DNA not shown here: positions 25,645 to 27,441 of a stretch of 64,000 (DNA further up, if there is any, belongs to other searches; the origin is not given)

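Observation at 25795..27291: RsbW-type HATPase + GNAT acetyltransferase + unknown C-terminal domain in one 498-aa protein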

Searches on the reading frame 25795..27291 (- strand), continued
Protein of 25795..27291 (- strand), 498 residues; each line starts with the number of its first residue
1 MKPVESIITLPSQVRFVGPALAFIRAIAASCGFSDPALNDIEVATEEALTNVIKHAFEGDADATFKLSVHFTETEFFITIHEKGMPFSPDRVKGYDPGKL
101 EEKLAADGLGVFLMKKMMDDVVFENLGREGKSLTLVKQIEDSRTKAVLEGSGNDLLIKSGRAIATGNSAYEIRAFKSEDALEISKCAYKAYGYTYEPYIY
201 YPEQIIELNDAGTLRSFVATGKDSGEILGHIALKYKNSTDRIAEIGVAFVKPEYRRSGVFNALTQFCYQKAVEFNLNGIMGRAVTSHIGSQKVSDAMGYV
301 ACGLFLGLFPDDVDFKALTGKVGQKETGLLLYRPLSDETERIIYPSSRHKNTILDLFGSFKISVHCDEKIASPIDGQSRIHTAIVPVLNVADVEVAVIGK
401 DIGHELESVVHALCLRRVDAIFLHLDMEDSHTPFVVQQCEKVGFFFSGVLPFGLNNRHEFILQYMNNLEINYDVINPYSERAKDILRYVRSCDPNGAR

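Call 14: search_protein_families(library=padloc, proteins=[window:25795-27291:-], max_evalue=1)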
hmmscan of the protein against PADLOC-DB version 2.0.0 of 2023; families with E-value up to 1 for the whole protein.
window:25795-27291:- (498 aa): 0 families

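Call 16: find_related_loci(query=A1, collection=genome_contigs, flank=8000)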
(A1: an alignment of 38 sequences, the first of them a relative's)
Query A1 (498 aa) in genome_contigs; peptide patterns used: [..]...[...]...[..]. (x = any residue, [..] = any of these).
145 stretches matched a pattern; 121 encode a relative of the query (tblastn E <= 1e-3); the best 80 are kept; 80 distinct loci.
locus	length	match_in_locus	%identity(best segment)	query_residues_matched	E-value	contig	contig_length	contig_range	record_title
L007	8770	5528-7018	72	1-497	0e+0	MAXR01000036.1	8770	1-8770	MAG: Desulfuromonadales bacterium C00003068 5datasets_contig_311083, whole genome shotgun sequence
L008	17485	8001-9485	66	1-495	0e+0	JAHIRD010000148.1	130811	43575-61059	MAG: Proteobacteria bacterium isolate MM_PC_MetaG.mb.113 MM_PC_MetaG.mb.113_k141_1772303, whole genome shotgun sequence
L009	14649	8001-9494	66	1-495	0e+0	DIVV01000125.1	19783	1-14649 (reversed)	MAG TPA_asm: bacterium UBP16_UBA6123 isolate UBA6123 UBA6123_contig_14907, whole genome shotgun sequence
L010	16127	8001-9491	71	1-497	0e+0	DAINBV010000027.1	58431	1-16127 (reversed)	MAG TPA_asm: Geobacteraceae bacterium isolate CTOTU26084 NODE_122_length_58431_cov_7.003169, whole genome shotgun sequen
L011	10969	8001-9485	66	1-495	0e+0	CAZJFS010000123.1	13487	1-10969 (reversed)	MAG TPA_asm: uncultured bacterium isolate SRP089250_co1_123 genome assembly, contig: NODE_8088_length_13487_cov_5.452725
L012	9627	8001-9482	63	1-495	0e+0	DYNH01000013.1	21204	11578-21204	MAG TPA_asm: Trichlorobacter lovleyi isolate SulCav_FS08_3_47_22 SulCav_FS08_3_885_length_21204_cov_12_622063, whole gen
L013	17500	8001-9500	58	1-498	0e+0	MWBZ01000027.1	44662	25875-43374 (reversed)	MAG: bacterium ADurb.Bin243 isolate ADurb.Bin243 BWY32_contig000027, whole genome shotgun sequence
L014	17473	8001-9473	58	1-491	0e+0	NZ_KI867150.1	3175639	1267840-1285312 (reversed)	Syntrophorhabdus aromaticivorans UI SynarDRAFT_SAI.2, whole genome shotgun sequence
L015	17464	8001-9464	47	1-489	4e-157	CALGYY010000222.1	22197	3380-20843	MAG TPA_asm: uncultured Bacteroidetes bacterium isolate SRR3330212_bin.90_CONCOCT_v1.1_MAG genome assembly, contig: ERZ7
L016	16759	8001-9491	42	1-496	6e-130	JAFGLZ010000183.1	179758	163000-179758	MAG: Phycisphaerae bacterium isolate Zod_Metabat.429 k87_8421862, whole genome shotgun sequence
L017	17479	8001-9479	41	1-495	8e-126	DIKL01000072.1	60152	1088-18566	MAG TPA_asm: Syntrophaceae bacterium UBA5619 UBA5619_contig_6330, whole genome shotgun sequence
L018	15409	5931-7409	43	1-495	8e-123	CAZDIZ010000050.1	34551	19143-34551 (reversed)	MAG TPA_asm: uncultured Solibacteraceae bacterium isolate binchicken_co20_389 genome assembly, contig: NODE_2697_length_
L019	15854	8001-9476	41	5-492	2e-121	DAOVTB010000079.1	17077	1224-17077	MAG TPA_asm: Candidatus Muiribacteriota bacterium isolate CSMAG_1642 CSMAG_1642_k141_5758938_length_17077_cov_12.9896, w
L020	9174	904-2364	40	8-496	3e-115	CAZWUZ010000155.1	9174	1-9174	MAG TPA_asm: uncultured bacterium isolate binchicken_co154_39 genome assembly, contig: NODE_15605_length_9174_cov_11.867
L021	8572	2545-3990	39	8-489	1e-112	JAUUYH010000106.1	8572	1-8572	MAG: Kiritimatiellota bacterium isolate CSMAG_162 CSMAG_162_k127_6635266_length_8572_cov_27.4034, whole genome shotgun s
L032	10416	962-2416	35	6-495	5e-93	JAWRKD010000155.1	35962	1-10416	MAG: Desulfovibrionaceae bacterium isolate ADS12 c_000000200395, whole genome shotgun sequence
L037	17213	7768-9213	34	8-491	3e-89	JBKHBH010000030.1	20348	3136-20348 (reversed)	MAG: Thermovirgaceae bacterium isolate D1M01_45 NODE_3800_length_20348_cov_6.184054, whole genome shotgun sequence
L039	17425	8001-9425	33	8-490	2e-88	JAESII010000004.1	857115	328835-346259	MAG: Synergistaceae bacterium isolate MAG3 JKF15_4, whole genome shotgun sequence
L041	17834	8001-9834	34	2-490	8e-87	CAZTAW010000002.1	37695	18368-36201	MAG TPA_asm: uncultured Bacteroidales bacterium isolate SRP141376_co2_262 genome assembly, contig: NODE_2451_length_3769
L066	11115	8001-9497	33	1-495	4e-79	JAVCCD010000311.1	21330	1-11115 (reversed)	MAG: Candidatus Tenebribacter mawsonii isolate MAG_3300035698_1174 Ga0374944_065452, whole genome shotgun sequence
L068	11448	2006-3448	34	8-495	2e-78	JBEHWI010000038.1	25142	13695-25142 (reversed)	MAG: Syntrophomonadaceae bacterium isolate FI3 k141_390636_length_25142_cov_16.9859, whole genome shotgun sequence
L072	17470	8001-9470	31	8-495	6e-76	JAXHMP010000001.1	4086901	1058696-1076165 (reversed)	MAG: Bacteroidota bacterium isolate Salar_de_Ascotan_soil_MAG_ASO55 contig_531_polypolish, whole genome shotgun sequence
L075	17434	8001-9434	32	4-488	1e-75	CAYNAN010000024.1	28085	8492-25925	MAG TPA_asm: uncultured Synergistaceae bacterium isolate SRP335695_co1_73 genome assembly, contig: NODE_713_length_28085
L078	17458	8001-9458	32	5-490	6e-74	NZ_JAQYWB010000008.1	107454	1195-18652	MAG: Desulfoluna sp. isolate Pyr_d60_bin26 Pyr_d60_bin.26.orig_d60_contig-145_163, whole genome shotgun sequence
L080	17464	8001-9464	32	4-491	3e-75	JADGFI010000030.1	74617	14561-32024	MAG: Desulfobacteraceae bacterium isolate OB14 NODE_30_length_74617_cov_8.707365, whole genome shotgun sequence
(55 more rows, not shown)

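Call 22: search_protein_families(library=pfam, proteins=[L001:11528-12334:+, L003:10347-11867:+, L004:6466-7995:+, L009:6469-8004:+, L009:11900-13279:+, L005:6989-7975:+, L005:11187-12329:-, L005:12374-12847:-], max_evalue=0.1)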
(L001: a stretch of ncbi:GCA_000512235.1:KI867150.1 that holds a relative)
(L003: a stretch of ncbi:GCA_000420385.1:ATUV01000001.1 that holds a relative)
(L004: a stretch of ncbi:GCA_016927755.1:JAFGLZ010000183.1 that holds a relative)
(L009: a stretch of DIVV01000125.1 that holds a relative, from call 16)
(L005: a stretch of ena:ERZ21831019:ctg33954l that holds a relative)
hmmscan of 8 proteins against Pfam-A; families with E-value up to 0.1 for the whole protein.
L001:11528-12334:+ (268 aa): 2 families
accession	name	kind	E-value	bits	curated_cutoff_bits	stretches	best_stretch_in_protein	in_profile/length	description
PF00899.27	ThiF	-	2.3e-31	109.2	28.1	1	8-185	1-178/238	ThiF family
PF01262.27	AlaDh_PNT_C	-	0.0007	19.5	23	1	24-127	27-103/214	Alanine dehydrogenase/PNT, C-terminal domain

L003:10347-11867:+ (506 aa): 3 families
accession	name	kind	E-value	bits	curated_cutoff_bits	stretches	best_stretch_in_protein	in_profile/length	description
PF00501.34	AMP-binding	-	4.4e-78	263.2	29.9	1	9-363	3-384/384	AMP-binding enzyme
PF13193.12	AMP-binding_C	-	3.1e-13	50.9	24.5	1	413-483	1-71/76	AMP-binding enzyme C-terminal domain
PF23562.2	AMP-binding_C_3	-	0.0017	19.1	20.8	1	400-438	3-42/124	AMP-binding enzyme C-terminal domain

L004:6466-7995:+ (509 aa): 0 families

L009:6469-8004:+ (511 aa): 2 families
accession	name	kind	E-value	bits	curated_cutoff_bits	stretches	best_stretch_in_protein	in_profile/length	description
PF00501.34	AMP-binding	-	7.3e-71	239.4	29.9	1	12-366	6-384/384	AMP-binding enzyme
PF13193.12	AMP-binding_C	-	6.7e-14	53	24.5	1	416-490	1-74/76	AMP-binding enzyme C-terminal domain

L009:11900-13279:+ (459 aa): 3 families
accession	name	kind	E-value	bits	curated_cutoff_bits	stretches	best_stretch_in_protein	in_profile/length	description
PF19584.4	MCAfunc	-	0.048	13.8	35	1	163-229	59-125/143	MCAfunc domain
PF24167.1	DUF7411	-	0.08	12.9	28.7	0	154-197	2-45/194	Family of unknown function (DUF7411)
PF06508.19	QueC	-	0.088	12.7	22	0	156-216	3-61/210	Queuosine biosynthesis protein QueC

L005:6989-7975:+ (328 aa): 1 family
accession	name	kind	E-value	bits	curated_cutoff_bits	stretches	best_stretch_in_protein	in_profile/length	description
PF22641.2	TiaS_TCKD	-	1.3e-05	25.7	27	1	162-227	3-67/156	TiaS TCKD domain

L005:11187-12329:- (380 aa): 3 families
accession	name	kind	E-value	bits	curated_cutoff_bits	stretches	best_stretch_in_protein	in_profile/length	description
PF00583.31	Acetyltransf_1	-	1.6e-06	28.8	20.7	1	71-160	28-116/116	Acetyltransferase (GNAT) family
PF13508.13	Acetyltransf_7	-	0.00088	20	27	1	83-161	9-83/84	Acetyltransferase (GNAT) domain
PF13480.13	Acetyltransf_6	-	0.025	15.2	22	1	30-139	26-131/143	Acetyltransferase (GNAT) domain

L005:12374-12847:- (157 aa): 2 families
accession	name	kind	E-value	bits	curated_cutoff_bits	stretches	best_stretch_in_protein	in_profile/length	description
PF13581.12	HATPase_c_2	-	1.5e-17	64.2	27.4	1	24-140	13-127/127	Histidine kinase-like ATPase domain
PF02518.31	HATPase_c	-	0.0045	17.8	26.4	1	46-123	9-85/111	Histidine kinase-, DNA gyrase B-, and HSP90-like ATPase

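Call 34: predict_structure(alignment_id=A2)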
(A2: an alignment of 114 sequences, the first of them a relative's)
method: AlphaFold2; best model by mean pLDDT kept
length: 498 residues; sequences in the alignment: 114
mean_pLDDT: 86.8   pTM: 0.76
mean pLDDT of the five models: 86.8, 85.4, 84.8, 84.7, 83.6
residues with pLDDT >= 90: 326; 70-90: 106; 50-70: 41; < 50: 25
segments of 3 or more residues with pLDDT < 50: 141-165
pLDDT, mean of each block of 10 residues (from residue 1): 83 92 95 93 93 79 89 92 79 61 63 88 83 90 33 29 57 97 89 83 94 97 93 96 94 88 96 97 89 94 94 57 82 91 96 97 92 90 92 97 96 96 98 96 97 97 92 94 97 81
secondary structure, 60 per line:
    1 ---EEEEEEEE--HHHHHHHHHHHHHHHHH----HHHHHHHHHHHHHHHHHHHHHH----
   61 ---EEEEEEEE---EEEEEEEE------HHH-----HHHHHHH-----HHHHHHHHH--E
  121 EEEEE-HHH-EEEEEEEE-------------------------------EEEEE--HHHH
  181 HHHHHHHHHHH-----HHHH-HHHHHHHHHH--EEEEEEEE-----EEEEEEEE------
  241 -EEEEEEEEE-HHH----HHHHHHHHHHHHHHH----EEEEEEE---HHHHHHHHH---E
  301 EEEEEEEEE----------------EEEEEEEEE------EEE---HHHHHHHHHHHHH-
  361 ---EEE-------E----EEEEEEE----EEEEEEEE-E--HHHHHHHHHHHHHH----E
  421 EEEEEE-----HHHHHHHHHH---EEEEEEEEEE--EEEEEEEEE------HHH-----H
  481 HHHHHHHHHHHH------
elements in order: E4-11 H14-30 H35-56 E64-71 E75-82 H97-103 H109-117 E120-125 E131-138 E170-174 H177-191 H197-200 H202-211 E214-221 E227-234 E242-250 H259-273 E278-284 H288-296 E300-309 E326-334 E341-343 H347-359 E364-366 E379-385 E390-397 H402-415 E420-426 H432-441 E445-454 E457-465 H480-492

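Call 37: search_protein_families(library=pfam, proteins=[L041:5997-8366:+, L066:3616-3948:-, L072:4655-5629:+, L078:9491-10630:+, L078:10635-13244:+, L009:5035-6447:+, L068:3507-6515:+, L037:10316-11584:+], max_evalue=0.001)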
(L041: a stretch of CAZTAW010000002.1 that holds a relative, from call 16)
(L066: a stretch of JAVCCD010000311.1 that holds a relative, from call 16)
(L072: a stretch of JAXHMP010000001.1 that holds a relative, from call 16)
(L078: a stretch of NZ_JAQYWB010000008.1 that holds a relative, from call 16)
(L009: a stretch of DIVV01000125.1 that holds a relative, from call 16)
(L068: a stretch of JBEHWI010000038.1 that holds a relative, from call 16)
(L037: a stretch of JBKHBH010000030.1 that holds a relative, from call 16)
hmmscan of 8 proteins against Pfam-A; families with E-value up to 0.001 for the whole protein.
L041:5997-8366:+ (789 aa): 8 families
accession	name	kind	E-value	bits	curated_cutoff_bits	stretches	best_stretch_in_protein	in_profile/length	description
PF07228.17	SpoIIE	-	6.7e-49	166.9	25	1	448-638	2-191/192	Stage II sporulation protein E (SpoIIE)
PF22673.2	MCP-like_PDC_1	-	3.5e-31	108.4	27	1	86-202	3-112/113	Methyl-accepting chemotaxis protein-like, first PDC sensor domain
PF13581.12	HATPase_c_2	-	9.3e-24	84.3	27.4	1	658-783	3-127/127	Histidine kinase-like ATPase domain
PF02743.24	dCache_1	-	5.6e-17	62.5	45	1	51-293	24-239/240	Cache domain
PF00672.30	HAMP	-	3.2e-11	43.8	25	1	330-380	3-52/53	HAMP domain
PF22572.2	GPR158_179_EC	-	7e-07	30.2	28.1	1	157-202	2-51/96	GPR158/179 extracellular domain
PF17201.10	Cache_3-Cache_2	-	1.7e-05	24.7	27.7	1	197-304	187-293/299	Cache 3/Cache 2 fusion domain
PF08269.17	dCache_2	-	3.2e-05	23.7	26.5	1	207-276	200-273/298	Cache domain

L066:3616-3948:- (110 aa): 2 families
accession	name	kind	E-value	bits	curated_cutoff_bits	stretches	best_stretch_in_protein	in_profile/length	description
PF01740.26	STAS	-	2.2e-20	72.8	22.6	1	4-106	3-106/106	STAS domain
PF13466.11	STAS_2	-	4.7e-12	46.4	29.2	1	15-93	2-79/80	STAS domain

L072:4655-5629:+ (324 aa): 1 family
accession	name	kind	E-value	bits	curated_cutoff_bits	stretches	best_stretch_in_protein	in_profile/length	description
PF09084.16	NMT1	-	3.2e-34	119.1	20.5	1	39-247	2-215/216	NMT1/THI5 like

L078:9491-10630:+ (379 aa): 1 family
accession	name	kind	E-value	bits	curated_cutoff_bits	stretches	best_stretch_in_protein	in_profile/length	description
PF04443.18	LuxE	-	4.4e-37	128.3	24.9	1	23-368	35-389/391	Acyl-protein synthetase, LuxE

L078:10635-13244:+ (869 aa): 2 families
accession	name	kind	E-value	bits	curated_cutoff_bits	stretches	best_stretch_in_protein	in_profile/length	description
PF05893.19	LuxC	-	3e-68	231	21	1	41-440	2-400/401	Acyl-CoA reductase (LuxC)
PF14535.12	AMP-binding_C_2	-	0.00049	20.7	25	0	772-866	5-96/96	AMP-binding enzyme C-terminal domain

L009:5035-6447:+ (470 aa): 2 families
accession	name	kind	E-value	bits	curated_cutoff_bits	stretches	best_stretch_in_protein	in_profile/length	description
PF07690.21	MFS_1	-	2.4e-65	221.2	33.4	2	19-413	2-346/347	Major Facilitator Superfamily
PF00083.30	Sugar_tr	-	0.00022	20.7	22.3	1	46-183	44-187/452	Sugar (and other) transporter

L068:3507-6515:+ (1002 aa): 3 families
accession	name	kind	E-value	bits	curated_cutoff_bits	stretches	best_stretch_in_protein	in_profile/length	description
PF13646.12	HEAT_2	-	2.5e-16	60.1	27.7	1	450-507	2-60/88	HEAT repeats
PF00027.35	cNMP_binding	-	1.6e-09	38.1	27.5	1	889-973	4-86/89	Cyclic nucleotide-binding domain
PF02985.28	HEAT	-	5e-08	32.9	23.5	0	609-630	5-27/31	HEAT repeat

L037:10316-11584:+ (422 aa): 2 families
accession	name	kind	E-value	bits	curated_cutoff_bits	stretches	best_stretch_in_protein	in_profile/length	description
PF07690.21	MFS_1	-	7.5e-30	104.5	33.4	1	33-376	2-343/347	Major Facilitator Superfamily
PF05977.19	MFS_3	-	7.8e-29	100.9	27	1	29-410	12-390/524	Transmembrane secretion effector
